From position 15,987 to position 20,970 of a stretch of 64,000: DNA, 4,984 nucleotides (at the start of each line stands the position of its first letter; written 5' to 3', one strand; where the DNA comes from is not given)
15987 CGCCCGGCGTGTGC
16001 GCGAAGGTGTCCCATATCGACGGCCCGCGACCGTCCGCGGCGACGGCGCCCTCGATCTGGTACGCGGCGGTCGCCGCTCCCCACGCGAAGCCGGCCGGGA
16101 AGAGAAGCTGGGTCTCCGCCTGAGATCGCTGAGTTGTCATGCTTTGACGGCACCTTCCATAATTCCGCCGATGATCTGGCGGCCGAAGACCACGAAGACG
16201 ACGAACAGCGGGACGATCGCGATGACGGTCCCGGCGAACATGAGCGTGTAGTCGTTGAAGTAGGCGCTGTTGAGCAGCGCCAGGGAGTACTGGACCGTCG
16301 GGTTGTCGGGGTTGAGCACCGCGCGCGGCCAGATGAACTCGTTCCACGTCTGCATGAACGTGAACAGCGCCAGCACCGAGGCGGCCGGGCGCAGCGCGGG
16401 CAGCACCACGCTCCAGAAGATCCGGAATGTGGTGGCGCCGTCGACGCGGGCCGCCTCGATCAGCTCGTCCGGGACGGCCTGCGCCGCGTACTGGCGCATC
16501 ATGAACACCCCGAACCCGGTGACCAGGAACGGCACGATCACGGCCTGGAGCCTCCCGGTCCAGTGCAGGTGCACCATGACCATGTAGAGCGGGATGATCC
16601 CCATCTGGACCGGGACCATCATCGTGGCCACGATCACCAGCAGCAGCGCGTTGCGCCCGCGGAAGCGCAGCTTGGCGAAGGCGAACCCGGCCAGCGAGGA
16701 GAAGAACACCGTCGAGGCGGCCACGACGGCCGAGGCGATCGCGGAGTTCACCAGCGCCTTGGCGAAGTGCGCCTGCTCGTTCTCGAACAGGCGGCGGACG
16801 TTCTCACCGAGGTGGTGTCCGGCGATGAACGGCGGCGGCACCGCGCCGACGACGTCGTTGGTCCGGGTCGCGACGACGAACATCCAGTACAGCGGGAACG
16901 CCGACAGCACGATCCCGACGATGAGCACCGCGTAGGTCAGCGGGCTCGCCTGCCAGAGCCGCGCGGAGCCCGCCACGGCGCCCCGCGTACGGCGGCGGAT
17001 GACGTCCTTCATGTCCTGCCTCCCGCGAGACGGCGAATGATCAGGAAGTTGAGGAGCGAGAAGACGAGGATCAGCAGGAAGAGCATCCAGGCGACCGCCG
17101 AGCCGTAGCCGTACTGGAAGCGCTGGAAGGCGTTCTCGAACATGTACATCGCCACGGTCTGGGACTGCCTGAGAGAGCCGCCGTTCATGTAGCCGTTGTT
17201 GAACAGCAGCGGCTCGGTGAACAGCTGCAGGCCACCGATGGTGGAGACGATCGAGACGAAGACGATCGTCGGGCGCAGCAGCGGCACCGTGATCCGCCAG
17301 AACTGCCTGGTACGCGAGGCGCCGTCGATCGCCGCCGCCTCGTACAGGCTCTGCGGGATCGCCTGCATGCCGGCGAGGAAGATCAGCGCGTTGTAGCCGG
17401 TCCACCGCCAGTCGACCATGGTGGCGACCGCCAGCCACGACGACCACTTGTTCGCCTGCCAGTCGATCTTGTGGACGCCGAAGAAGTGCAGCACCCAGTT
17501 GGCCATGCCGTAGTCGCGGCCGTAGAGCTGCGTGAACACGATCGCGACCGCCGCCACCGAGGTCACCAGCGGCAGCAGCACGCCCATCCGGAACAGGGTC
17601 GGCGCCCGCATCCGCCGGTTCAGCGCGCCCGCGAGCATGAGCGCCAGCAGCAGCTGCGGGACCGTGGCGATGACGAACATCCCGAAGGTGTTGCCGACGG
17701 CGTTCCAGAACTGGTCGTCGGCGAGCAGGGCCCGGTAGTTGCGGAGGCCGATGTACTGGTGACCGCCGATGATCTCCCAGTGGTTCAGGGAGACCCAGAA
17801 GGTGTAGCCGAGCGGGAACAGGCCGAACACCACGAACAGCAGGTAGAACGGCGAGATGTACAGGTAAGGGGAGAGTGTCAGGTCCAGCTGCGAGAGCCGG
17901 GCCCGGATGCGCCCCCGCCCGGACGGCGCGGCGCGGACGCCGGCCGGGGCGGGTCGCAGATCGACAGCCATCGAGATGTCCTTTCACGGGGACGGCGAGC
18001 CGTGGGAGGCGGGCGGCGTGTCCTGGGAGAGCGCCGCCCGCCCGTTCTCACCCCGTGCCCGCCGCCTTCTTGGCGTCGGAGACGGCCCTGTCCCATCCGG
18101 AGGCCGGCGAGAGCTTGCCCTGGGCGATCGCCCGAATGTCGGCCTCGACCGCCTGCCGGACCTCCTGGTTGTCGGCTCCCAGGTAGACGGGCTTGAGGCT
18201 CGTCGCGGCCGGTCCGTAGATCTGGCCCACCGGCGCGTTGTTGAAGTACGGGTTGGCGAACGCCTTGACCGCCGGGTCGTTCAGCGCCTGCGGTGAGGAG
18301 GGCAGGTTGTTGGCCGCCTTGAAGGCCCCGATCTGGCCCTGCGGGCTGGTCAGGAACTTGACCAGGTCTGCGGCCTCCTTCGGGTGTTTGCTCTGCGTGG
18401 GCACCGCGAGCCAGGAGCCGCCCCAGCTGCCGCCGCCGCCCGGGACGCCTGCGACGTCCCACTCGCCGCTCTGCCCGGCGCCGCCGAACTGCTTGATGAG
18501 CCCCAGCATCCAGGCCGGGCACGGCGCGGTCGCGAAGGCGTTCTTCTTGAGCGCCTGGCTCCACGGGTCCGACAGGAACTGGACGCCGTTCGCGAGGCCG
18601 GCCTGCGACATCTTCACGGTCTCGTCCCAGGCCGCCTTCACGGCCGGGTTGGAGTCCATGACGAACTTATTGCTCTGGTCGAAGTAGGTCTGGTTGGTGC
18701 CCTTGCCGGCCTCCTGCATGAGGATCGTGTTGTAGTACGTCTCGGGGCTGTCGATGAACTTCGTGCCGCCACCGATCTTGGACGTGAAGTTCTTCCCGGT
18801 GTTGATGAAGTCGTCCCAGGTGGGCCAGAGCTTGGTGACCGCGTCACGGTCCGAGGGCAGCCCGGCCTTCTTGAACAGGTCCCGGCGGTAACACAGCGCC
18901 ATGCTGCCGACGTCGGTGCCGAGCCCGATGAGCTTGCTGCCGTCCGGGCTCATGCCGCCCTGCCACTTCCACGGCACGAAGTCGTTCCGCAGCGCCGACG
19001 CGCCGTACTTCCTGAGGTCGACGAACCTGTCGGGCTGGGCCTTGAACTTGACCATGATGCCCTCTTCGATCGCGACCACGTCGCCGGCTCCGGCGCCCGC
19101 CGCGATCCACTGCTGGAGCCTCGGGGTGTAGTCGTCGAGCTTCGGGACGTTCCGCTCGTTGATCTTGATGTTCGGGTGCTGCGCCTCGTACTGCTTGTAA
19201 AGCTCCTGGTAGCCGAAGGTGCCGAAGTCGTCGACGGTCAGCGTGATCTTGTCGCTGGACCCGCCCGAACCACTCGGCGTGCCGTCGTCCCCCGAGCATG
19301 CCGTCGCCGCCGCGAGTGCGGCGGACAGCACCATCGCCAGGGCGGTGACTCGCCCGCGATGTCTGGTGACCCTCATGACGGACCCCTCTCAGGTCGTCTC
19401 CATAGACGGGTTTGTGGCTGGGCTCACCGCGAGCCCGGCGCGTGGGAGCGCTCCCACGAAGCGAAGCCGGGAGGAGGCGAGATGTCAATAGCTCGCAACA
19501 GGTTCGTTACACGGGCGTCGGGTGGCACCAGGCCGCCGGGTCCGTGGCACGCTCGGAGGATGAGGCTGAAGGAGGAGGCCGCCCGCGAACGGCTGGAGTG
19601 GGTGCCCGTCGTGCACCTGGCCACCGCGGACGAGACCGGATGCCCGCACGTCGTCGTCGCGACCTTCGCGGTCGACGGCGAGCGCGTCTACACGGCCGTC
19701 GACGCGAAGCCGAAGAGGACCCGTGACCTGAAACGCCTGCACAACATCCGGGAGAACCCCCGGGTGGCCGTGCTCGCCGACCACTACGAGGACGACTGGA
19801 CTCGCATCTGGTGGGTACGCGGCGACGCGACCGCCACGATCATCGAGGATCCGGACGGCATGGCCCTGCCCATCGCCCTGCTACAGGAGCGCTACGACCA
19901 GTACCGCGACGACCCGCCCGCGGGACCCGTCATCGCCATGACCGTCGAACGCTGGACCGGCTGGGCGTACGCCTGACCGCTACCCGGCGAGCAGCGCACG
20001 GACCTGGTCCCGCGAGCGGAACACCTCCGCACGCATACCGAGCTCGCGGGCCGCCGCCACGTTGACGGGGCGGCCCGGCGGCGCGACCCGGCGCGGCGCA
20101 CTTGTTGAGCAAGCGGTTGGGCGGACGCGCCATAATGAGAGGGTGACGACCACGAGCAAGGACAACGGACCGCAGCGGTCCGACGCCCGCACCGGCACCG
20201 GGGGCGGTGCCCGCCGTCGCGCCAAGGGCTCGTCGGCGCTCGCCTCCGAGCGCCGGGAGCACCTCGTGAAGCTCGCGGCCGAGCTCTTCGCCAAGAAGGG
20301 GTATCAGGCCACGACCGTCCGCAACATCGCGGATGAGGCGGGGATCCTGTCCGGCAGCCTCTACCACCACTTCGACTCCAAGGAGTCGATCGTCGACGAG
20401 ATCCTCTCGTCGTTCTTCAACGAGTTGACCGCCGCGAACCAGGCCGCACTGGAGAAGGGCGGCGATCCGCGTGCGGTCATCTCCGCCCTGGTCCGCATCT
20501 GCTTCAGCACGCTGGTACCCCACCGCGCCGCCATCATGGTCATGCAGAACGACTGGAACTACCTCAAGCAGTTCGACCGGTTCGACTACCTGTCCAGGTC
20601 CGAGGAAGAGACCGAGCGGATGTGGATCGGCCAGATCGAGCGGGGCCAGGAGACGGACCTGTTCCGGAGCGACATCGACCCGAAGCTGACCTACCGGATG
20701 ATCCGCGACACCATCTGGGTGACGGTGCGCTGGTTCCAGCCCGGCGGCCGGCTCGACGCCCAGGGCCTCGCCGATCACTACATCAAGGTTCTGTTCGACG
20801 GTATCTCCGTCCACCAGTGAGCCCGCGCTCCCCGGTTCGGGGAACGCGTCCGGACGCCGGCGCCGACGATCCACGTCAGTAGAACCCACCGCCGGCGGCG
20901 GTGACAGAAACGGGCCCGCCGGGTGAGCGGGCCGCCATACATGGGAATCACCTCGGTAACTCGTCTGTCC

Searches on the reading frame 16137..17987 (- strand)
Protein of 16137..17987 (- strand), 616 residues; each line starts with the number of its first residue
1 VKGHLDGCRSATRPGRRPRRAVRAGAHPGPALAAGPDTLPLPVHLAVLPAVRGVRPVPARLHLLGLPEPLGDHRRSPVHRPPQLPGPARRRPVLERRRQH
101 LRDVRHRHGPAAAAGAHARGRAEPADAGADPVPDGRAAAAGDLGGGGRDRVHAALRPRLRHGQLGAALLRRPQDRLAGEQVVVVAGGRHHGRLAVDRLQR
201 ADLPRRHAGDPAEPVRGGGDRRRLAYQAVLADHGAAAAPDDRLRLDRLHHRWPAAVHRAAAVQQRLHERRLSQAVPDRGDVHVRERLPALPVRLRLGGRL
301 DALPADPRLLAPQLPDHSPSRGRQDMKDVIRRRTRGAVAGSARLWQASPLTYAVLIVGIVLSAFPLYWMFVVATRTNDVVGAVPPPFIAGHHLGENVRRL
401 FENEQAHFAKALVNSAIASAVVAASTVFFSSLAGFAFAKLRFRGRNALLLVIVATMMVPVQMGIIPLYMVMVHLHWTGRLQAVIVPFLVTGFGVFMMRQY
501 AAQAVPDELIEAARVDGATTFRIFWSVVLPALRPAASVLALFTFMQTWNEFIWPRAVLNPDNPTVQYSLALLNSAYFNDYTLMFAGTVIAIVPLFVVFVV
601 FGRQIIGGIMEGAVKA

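Call 79: search_protein_families(library=pfam, proteins=[window:16137-17987:-], max_evalue=0.00001)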
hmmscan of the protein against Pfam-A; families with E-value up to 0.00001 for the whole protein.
window:16137-17987:- (616 aa): 1 family
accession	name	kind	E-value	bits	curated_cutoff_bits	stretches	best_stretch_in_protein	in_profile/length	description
PF00528.27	BPD_transp_1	-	7.4e-20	71.9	26.4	1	432-600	3-174/184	Binding-protein-dependent transport system inner membrane component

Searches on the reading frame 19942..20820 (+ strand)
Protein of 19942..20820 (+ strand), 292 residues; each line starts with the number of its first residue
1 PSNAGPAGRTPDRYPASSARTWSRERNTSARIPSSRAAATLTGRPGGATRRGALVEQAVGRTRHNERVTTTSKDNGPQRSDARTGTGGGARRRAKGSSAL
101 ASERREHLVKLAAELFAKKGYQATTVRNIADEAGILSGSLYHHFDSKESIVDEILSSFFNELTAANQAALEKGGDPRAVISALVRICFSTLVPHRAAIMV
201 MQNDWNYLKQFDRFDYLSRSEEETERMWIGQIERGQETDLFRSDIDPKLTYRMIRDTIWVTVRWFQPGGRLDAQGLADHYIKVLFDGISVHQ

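Call 22: search_protein_families(library=pfam, proteins=[window:19942-20820:+], max_evalue=0.00001)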
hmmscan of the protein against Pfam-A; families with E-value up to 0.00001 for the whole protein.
window:19942-20820:+ (292 aa): 2 families
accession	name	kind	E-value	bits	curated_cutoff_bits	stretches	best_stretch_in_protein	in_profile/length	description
PF00440.29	TetR_N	-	1.2e-17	63.8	24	1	109-154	2-47/47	Bacterial regulatory proteins, tetR family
PF17932.6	TetR_C_24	-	4.1e-16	59.7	26.4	1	174-288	2-114/114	Tetracyclin repressor-like, C-terminal domain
